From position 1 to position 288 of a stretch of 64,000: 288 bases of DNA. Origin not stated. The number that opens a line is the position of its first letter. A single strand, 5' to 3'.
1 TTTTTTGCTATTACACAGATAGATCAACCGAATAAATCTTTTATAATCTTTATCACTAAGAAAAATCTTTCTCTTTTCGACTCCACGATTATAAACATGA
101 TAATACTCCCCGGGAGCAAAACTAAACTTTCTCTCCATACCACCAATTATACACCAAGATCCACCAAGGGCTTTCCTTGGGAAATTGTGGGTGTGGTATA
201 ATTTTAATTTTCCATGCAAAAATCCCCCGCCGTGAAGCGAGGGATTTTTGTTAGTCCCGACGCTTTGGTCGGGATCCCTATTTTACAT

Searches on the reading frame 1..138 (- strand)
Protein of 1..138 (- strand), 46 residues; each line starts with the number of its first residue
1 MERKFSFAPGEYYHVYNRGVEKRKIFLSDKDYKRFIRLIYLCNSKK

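Call 7: search_protein_families(library=pfam, proteins=[window:1-138:-], max_evalue=1)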
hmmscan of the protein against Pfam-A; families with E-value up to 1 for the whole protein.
window:1-138:- (46 aa): 1 family
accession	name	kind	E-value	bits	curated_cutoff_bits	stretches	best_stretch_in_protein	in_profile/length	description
PF19179.5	TTC3_DZIP3_dom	-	0.016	15.4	26.9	1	19-39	37-57/116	E3 ubiquitin-protein ligase TTC3/DZIP3 domain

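Call 8: search_protein_families(library=ncbifam, proteins=[window:1-138:-], max_evalue=1)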
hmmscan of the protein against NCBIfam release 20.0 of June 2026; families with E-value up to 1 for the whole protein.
window:1-138:- (46 aa): 0 families
